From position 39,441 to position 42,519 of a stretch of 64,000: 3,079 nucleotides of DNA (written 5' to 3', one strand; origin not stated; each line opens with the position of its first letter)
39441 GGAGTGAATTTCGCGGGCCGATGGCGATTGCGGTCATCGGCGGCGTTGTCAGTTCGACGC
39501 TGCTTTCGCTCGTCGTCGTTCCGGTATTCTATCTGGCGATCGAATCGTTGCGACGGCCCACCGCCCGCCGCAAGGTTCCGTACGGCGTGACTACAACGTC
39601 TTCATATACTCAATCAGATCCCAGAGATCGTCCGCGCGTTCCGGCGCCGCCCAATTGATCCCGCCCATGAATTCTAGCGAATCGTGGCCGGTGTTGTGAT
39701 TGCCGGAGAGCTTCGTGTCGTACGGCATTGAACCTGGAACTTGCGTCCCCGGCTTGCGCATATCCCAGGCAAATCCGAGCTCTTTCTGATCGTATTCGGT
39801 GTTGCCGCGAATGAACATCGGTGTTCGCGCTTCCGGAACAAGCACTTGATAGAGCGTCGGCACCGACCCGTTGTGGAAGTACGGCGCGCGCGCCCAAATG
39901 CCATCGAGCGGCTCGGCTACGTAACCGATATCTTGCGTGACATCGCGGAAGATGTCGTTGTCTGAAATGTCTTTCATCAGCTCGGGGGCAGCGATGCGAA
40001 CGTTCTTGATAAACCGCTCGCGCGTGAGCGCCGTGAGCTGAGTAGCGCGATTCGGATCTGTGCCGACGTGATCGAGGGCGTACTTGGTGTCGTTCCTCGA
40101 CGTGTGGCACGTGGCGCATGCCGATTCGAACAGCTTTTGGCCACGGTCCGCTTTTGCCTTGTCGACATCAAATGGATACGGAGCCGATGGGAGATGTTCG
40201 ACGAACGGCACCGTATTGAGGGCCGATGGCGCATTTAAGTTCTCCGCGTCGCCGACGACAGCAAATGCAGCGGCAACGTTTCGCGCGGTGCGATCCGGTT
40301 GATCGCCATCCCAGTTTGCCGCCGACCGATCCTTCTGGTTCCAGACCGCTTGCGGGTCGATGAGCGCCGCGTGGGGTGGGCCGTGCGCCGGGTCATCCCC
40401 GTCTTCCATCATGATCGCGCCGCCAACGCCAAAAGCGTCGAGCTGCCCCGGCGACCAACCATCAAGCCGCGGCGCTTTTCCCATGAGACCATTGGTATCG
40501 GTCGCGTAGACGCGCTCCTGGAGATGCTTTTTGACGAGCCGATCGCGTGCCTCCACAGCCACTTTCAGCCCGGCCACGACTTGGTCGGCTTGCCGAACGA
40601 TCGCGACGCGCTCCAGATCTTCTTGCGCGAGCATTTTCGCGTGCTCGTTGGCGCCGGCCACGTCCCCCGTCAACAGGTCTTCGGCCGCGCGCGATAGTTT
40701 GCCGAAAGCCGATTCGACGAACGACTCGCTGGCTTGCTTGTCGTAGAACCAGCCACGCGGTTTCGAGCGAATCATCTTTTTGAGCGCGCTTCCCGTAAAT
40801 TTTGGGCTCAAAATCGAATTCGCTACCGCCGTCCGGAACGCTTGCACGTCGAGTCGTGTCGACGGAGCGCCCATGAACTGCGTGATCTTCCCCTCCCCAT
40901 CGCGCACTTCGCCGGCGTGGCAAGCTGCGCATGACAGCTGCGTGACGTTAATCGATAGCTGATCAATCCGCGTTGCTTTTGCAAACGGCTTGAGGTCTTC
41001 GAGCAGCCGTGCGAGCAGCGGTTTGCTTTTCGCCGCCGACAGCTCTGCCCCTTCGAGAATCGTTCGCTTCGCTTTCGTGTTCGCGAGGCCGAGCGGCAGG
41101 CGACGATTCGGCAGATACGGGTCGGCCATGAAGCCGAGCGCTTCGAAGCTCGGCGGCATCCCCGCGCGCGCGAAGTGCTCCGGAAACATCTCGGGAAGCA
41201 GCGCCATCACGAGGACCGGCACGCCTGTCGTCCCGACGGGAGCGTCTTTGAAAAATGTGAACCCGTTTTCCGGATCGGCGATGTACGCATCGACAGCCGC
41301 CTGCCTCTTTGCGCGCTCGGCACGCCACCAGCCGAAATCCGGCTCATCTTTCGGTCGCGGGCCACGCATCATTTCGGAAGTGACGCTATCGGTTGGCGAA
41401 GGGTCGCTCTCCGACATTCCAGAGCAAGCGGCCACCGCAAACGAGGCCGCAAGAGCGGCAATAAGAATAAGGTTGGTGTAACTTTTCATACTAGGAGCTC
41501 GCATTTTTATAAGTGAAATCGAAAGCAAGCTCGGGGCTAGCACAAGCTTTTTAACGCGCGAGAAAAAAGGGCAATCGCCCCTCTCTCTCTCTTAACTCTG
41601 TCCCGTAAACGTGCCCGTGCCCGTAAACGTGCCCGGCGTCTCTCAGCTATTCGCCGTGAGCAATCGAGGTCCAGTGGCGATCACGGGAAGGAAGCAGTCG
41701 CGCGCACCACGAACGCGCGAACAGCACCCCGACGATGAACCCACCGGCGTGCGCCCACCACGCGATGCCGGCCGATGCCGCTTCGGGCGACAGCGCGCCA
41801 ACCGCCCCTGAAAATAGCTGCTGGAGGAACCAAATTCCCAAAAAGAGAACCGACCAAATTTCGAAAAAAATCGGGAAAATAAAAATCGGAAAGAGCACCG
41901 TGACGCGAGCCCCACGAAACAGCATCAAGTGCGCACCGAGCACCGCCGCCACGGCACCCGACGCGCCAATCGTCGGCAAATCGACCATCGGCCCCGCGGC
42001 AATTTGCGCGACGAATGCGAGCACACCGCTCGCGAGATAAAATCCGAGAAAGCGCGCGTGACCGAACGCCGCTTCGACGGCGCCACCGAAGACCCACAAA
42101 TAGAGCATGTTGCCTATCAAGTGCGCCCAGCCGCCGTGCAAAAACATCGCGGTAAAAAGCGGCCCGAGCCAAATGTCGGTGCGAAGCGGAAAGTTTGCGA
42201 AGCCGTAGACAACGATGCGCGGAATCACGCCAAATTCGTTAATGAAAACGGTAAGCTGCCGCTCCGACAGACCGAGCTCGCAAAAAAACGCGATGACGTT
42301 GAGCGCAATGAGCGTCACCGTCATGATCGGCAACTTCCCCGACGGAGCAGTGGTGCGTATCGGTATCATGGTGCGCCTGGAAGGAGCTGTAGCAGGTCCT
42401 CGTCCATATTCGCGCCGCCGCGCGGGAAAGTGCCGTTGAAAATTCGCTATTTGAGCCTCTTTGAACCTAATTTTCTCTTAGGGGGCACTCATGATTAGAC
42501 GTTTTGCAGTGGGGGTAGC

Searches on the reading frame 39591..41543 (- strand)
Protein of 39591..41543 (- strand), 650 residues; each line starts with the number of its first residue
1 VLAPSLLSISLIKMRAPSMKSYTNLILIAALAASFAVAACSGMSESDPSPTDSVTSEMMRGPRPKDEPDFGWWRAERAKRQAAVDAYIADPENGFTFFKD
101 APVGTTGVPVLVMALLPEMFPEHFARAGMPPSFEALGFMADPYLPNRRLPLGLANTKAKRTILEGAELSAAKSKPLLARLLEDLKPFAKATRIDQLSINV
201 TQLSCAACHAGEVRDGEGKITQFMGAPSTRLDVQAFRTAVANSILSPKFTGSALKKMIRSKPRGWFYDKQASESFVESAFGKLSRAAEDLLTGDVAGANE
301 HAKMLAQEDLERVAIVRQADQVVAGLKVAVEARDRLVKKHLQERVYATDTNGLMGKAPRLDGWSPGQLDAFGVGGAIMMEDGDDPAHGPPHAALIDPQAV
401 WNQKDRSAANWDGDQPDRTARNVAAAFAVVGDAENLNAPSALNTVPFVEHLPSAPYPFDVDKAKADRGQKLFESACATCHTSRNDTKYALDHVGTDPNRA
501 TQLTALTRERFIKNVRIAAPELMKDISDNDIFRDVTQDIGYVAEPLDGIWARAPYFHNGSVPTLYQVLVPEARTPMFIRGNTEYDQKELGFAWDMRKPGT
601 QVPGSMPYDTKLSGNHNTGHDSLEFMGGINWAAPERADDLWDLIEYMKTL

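Call 29: search_protein_families(library=pfam, proteins=[window:39591-41543:-], max_evalue=0.001)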
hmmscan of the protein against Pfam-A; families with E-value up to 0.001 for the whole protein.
window:39591-41543:- (650 aa): 3 families
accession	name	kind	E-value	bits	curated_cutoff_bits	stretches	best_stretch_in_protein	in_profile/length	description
PF21419.2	RoxA-like_Cyt-c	-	1.3e-19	69.9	26.7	1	540-577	1-38/39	RoxA-like, cytochrome c-like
PF13442.11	Cytochrome_CBB3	-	7.7e-08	33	27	1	464-531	2-61/68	Cytochrome C oxidase, cbb3-type, subunit III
PF00034.26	Cytochrom_C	-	8.3e-08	33.9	21.3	0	465-526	1-59/90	Cytochrome c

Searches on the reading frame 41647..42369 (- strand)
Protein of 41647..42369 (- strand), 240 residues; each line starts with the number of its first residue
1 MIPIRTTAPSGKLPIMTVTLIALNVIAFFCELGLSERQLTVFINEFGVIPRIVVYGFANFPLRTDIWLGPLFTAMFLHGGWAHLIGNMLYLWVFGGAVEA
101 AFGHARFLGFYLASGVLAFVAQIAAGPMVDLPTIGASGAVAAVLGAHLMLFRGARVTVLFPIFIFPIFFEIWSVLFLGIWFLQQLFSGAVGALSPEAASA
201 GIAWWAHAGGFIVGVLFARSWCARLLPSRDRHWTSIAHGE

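Call 29: search_protein_families(library=pfam, proteins=[window:41647-42369:-], max_evalue=0.001)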
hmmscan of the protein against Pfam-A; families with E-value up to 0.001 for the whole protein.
window:41647-42369:- (240 aa): 1 family
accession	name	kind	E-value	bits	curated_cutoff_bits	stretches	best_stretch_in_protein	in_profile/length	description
PF01694.28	Rhomboid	-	7.7e-31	107.7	22.6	1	71-221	7-140/143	Rhomboid domain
